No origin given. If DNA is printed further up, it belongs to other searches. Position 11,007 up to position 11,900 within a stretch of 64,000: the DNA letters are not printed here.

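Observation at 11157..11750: Second GNAT (RimJ/RimL-type) domain inserted into the IleRS catalytic body just before the 'INWIP' block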

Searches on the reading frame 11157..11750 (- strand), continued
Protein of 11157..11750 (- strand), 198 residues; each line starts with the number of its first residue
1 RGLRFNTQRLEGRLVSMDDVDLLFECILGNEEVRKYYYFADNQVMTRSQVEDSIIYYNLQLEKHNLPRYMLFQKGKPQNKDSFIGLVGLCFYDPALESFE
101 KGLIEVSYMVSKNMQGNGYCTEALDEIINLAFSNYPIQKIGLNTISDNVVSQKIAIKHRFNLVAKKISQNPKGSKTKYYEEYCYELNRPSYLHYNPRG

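Call 67: search_protein_families(library=pfam, proteins=[P0149, P0150, P0152, P0151], max_evalue=0.00001)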
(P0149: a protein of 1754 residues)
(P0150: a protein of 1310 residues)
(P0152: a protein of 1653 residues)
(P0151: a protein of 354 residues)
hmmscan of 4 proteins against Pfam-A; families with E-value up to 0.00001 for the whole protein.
P0149 (1754 aa): 4 families
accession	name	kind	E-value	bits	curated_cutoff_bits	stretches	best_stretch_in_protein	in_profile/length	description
PF13302.13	Acetyltransf_3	-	1.7e-154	508.6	25.4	9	415-556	4-137/138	Acetyltransferase (GNAT) domain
PF00583.31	Acetyltransf_1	-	5.6e-41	139.9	20.7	0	448-551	15-111/116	Acetyltransferase (GNAT) family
PF13420.13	Acetyltransf_4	-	4.1e-20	72.8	24.3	0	416-566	2-144/155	Acetyltransferase (GNAT) domain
PF13508.13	Acetyltransf_7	-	2.6e-06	28.1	27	0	83-125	6-46/84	Acetyltransferase (GNAT) domain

P0150 (1310 aa): 10 families
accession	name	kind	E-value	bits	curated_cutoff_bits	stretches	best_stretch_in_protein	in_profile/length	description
PF13302.13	Acetyltransf_3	-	3.3e-59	199.9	25.4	3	885-1026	2-138/138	Acetyltransferase (GNAT) domain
PF13603.12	tRNA-synt_1_2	-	3.2e-56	190.2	25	1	371-509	7-150/185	Leucyl-tRNA synthetase, editing domain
PF00133.28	tRNA-synt_1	-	4.4e-47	161.2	22.7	3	31-222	23-226/414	tRNA synthetases class I (I, L, M and V)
PF09334.17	tRNA-synt_1g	-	3.3e-29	102.3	20.1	2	37-168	6-135/391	tRNA synthetases class I (M)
PF00583.31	Acetyltransf_1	-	3.6e-27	95.4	20.7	2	931-1025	24-116/116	Acetyltransferase (GNAT) family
PF13420.13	Acetyltransf_4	-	1.1e-12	48.6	24.3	1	519-663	7-140/155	Acetyltransferase (GNAT) domain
PF08445.16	FR47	-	2e-10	41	22.1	0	607-659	29-79/86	FR47-like protein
PF08264.19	Anticodon_1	-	2.8e-07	31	25.1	0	1208-1269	70-141/148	Anticodon-binding domain of tRNA ligase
PF13508.13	Acetyltransf_7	-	4.9e-07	30.5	27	0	944-1026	6-83/84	Acetyltransferase (GNAT) domain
PF13523.12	Acetyltransf_8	-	1.3e-06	28.6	27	0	592-664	69-144/145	Acetyltransferase (GNAT) domain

P0152 (1653 aa): 8 families
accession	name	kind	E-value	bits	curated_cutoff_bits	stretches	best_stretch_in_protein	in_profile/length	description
PF13302.13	Acetyltransf_3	-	1.7e-74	249.5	25.4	3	144-315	2-138/138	Acetyltransferase (GNAT) domain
PF00117.34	GATase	-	5.1e-45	153.9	22.8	2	7-125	1-130/190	Glutamine amidotransferase class-I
PF00958.27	GMP_synt_C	-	9.1e-44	147.9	27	1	1561-1652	1-92/92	GMP synthase C terminal domain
PF00583.31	Acetyltransf_1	-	3e-28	98.9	20.7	1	475-552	31-116/116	Acetyltransferase (GNAT) family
PF13420.13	Acetyltransf_4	-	3e-14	53.8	24.3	0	599-730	1-130/155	Acetyltransferase (GNAT) domain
PF13673.13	Acetyltransf_10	-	2e-11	44.4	23.6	1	474-554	28-109/128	Acetyltransferase (GNAT) domain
PF13508.13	Acetyltransf_7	-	2.9e-10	40.8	27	1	476-553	2-83/84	Acetyltransferase (GNAT) domain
PF02540.23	NAD_synthase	-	4e-08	33.1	21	0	1348-1386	13-52/242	NAD synthase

P0151 (354 aa): 4 families
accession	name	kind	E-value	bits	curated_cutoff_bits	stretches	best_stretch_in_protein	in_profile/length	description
PF13302.13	Acetyltransf_3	-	4.2e-54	183.4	25.4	2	20-151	11-137/138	Acetyltransferase (GNAT) domain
PF00583.31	Acetyltransf_1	-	5e-20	72.4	20.7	2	222-334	23-116/116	Acetyltransferase (GNAT) family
PF08445.16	FR47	-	3.5e-08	33.7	22.1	0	283-339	29-82/86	FR47-like protein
PF13523.12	Acetyltransf_8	-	5.9e-07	29.7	27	0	284-340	88-143/145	Acetyltransferase (GNAT) domain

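Call 69: find_encoding_contigs(protein=P0150, flank=4000, max_places=3)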
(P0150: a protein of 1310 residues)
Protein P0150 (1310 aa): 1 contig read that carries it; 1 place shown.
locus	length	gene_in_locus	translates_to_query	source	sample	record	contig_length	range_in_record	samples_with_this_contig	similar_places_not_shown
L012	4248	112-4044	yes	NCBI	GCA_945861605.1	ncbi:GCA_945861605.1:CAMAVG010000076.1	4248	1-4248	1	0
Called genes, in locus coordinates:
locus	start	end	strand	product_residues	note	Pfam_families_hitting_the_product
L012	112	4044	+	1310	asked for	PF00133:tRNA-synt_1, PF09334:tRNA-synt_1g, PF13302:Acetyltransf_3, PF13603:tRNA-synt_1_2, PF13302:Acetyltransf_3, PF00583:Acetyltransf_1, PF00133:tRNA-synt_1, PF13302:Acetyltransf_3, +8 more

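Call 75: find_homologous_proteins(query=P0150, max_evalue=1e-20)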
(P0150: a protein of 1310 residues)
Query P0150 (1310 aa): 8000 proteins with E <= 1e-20 among 8000 candidates; the best 120 are listed.
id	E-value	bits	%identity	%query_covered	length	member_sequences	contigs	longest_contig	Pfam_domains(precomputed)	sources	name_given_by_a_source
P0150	0.0e+0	3084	100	100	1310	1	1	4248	PF09334.18,PF08264.20,PF13420.14,PF13603.13,PF13302.14,PF13508.14,PF08445.17,PF00133.29,PF13523.13,PF00583.32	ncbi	-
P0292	0.0e+0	2350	76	65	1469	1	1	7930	PF09334.18,PF08264.20,PF13420.14,PF13603.13,PF13302.14,PF13508.14,PF08445.17,PF00133.29,PF13523.13,PF00583.32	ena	-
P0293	0.0e+0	1799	78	34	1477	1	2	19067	PF13673.14,PF09334.18,PF13302.14,PF08445.17,PF00133.29,PF00293.35,PF13523.13,PF00583.32,PF08264.20,PF13420.14,PF13603.13,PF13508.14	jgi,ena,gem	-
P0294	0.0e+0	1719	80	38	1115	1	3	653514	PF09334.18,PF08264.20,PF13603.13,PF13302.14,PF00133.29,PF00293.35,PF00583.32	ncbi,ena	-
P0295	0.0e+0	1697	49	65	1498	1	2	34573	PF13673.14,PF09334.18,PF08264.20,PF13420.14,PF13603.13,PF13302.14,PF13508.14,PF08445.17,PF00133.29,PF13523.13,PF00583.32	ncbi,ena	-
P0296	0.0e+0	1690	50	65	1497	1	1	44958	PF13673.14,PF09334.18,PF08264.20,PF13420.14,PF13603.13,PF13302.14,PF13508.14,PF08445.17,PF00133.29,PF13523.13,PF00583.32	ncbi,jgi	ncbi:MAG: leucyl-tRNA synthetase [Candidatus Deianiraeaceae bacterium]|jgi:leucyl-tRNA synthetase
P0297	0.0e+0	1223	83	16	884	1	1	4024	PF09334.18,PF01406.26,PF08264.20,PF13603.13,PF00133.29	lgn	-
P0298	0.0e+0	1189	42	39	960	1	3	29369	PF09334.18,PF08264.20,PF13603.13,PF13302.14,PF00133.29,PF00583.32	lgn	-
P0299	0.0e+0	1169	73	17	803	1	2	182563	PF09334.18,PF08264.20,PF13603.13,PF00133.29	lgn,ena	-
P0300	0.0e+0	1046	66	17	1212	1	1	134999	PF09334.18,PF08264.20,PF13603.13,PF13302.14,PF01921.25,PF00133.29,PF13523.13,PF00583.32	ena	-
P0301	5.2e-298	1010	47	27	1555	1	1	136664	PF09334.18,PF08264.20,PF13420.14,PF13603.13,PF13302.14,PF13508.14,PF08445.17,PF00133.29,PF13523.13,PF00583.32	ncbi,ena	-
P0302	1.2e-297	1009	63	17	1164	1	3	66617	PF09334.18,PF08264.20,PF13420.14,PF13603.13,PF13302.14,PF13508.14,PF08445.17,PF00133.29,PF00583.32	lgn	-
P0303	1.7e-290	985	52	39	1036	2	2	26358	PF09334.18,PF08264.20,PF13603.13,PF13302.14,PF00133.29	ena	-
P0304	4.7e-285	967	46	39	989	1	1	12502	PF09334.18,PF08264.20,PF13603.13,PF13302.14,PF00133.29,PF00583.32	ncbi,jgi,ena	jgi:leucyl-tRNA synthetase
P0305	1.1e-283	962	45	64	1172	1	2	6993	PF09334.18,PF08264.20,PF13420.14,PF13603.13,PF13302.14,PF13508.14,PF08445.17,PF00133.29,PF00583.32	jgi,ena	jgi:leucyl-tRNA synthetase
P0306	4.2e-282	957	47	34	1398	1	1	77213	PF09334.18,PF08264.20,PF13420.14,PF13603.13,PF13302.14,PF13508.14,PF08445.17,PF00133.29,PF00583.32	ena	-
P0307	1.9e-275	935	48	37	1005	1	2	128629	PF09334.18,PF13420.14,PF13603.13,PF13302.14,PF00133.29,PF00583.32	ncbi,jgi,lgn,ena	jgi:leucyl-tRNA synthetase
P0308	2.1e-274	932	47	39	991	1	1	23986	PF09334.18,PF08264.20,PF13603.13,PF13302.14,PF00133.29,PF00583.32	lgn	-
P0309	1.4e-271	922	46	37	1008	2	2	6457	PF09334.18,PF13603.13,PF13302.14,PF00133.29,PF00583.32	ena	-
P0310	9.7e-269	913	46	36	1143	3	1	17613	PF09334.18,PF04480.19,PF08264.20,PF13603.13,PF13302.14,PF00133.29,PF00583.32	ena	-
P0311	2.0e-268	912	43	66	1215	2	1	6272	PF09334.18,PF01406.26,PF08264.20,PF13420.14,PF13603.13,PF13302.14,PF08445.17,PF00133.29,PF13523.13,PF00583.32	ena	-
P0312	8.8e-266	903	42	39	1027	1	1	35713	PF09334.18,PF13603.13,PF13302.14,PF00133.29,PF00583.32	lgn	-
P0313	5.5e-260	884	47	37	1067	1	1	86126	PF09334.18,PF01406.26,PF08264.20,PF13603.13,PF13302.14,PF00133.29,PF00583.32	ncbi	-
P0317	2.9e-253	861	42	39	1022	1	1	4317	PF09334.18,PF08264.20,PF13603.13,PF13302.14,PF00133.29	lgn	-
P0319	1.7e-251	856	41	66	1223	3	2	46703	PF09334.18,PF01406.26,PF08264.20,PF13420.14,PF13603.13,PF13302.14,PF00133.29,PF00583.32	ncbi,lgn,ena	-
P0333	8.6e-249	847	40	66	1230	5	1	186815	PF09334.18,PF08264.20,PF13603.13,PF13302.14,PF00133.29,PF00583.32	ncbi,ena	-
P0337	4.8e-248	844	63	18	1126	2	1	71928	PF09334.18,PF08264.20,PF13603.13,PF13302.14,PF00133.29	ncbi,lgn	-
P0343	1.9e-247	842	40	39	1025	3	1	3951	PF09334.18,PF08264.20,PF13603.13,PF13302.14,PF00133.29,PF00583.32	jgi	-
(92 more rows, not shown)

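Call 78: find_encoding_contigs(protein=P0333, flank=1000, max_places=2)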
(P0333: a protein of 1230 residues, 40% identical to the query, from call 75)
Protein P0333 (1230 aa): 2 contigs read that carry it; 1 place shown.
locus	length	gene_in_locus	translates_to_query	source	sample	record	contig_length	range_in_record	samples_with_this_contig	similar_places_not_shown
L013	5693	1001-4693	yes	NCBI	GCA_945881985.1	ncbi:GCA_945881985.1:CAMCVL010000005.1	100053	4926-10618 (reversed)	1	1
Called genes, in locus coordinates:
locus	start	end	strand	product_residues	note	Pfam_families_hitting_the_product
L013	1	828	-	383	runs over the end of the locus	-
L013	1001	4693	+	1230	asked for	PF00133:tRNA-synt_1, PF09334:tRNA-synt_1g, PF13302:Acetyltransf_3, PF13603:tRNA-synt_1_2, PF00133:tRNA-synt_1, PF13302:Acetyltransf_3, PF00133:tRNA-synt_1, PF08264:Anticodon_1, +1 more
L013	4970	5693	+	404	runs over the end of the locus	PF00712:DNA_pol3_beta, PF02767:DNA_pol3_beta_2, PF02768:DNA_pol3_beta_3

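Call 81: search_protein_families(library=pfam, proteins=[P0333, P0294], max_evalue=0.001)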
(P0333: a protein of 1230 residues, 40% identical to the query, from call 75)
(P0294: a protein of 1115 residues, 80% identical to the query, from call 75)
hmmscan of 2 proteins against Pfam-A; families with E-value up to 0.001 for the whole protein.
P0333 (1230 aa): 7 families
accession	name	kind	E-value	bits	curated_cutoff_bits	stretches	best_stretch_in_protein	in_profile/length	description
PF13603.12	tRNA-synt_1_2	-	1.4e-54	184.8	25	1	441-578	19-150/185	Leucyl-tRNA synthetase, editing domain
PF00133.28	tRNA-synt_1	-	1.4e-51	176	22.7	3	14-226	1-226/414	tRNA synthetases class I (I, L, M and V)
PF13302.13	Acetyltransf_3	-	2.5e-35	122.6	25.4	2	266-413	2-137/138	Acetyltransferase (GNAT) domain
PF09334.17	tRNA-synt_1g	-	1.4e-27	96.9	20.1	2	38-172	3-135/391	tRNA synthetases class I (M)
PF00583.31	Acetyltransf_1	-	3e-08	34.4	20.7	0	628-721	27-116/116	Acetyltransferase (GNAT) family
PF08264.19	Anticodon_1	-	3.3e-08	34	25.1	1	1070-1186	4-137/148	Anticodon-binding domain of tRNA ligase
PF01406.26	tRNA-synt_1e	-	0.00014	21.8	27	0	48-154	22-125/301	tRNA synthetases class I (C) catalytic domain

P0294 (1115 aa): 9 families
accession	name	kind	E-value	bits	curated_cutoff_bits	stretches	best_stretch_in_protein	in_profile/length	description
PF13603.12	tRNA-synt_1_2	-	6.7e-56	189.1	25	1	383-546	9-184/185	Leucyl-tRNA synthetase, editing domain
PF00133.28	tRNA-synt_1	-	1.1e-48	166.5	22.7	3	24-226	12-226/414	tRNA synthetases class I (I, L, M and V)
PF09334.17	tRNA-synt_1g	-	1.4e-29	103.5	20.1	2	41-172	6-135/391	tRNA synthetases class I (M)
PF00293.34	NUDIX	-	4.3e-15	56.3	21.1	1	707-825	6-128/134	NUDIX domain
PF13302.13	Acetyltransf_3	-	1.1e-14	55.7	25.4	1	270-372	39-138/138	Acetyltransferase (GNAT) domain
PF00583.31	Acetyltransf_1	-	1e-05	26.2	20.7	1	283-371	27-116/116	Acetyltransferase (GNAT) family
PF08264.19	Anticodon_1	-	1e-05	25.9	25.1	1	969-1077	8-144/148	Anticodon-binding domain of tRNA ligase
PF14815.12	NUDIX_4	-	1.1e-05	25.6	35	1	709-820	3-103/113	NUDIX domain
PF13420.13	Acetyltransf_4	-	0.00044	20.7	24.3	0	286-374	51-137/155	Acetyltransferase (GNAT) domain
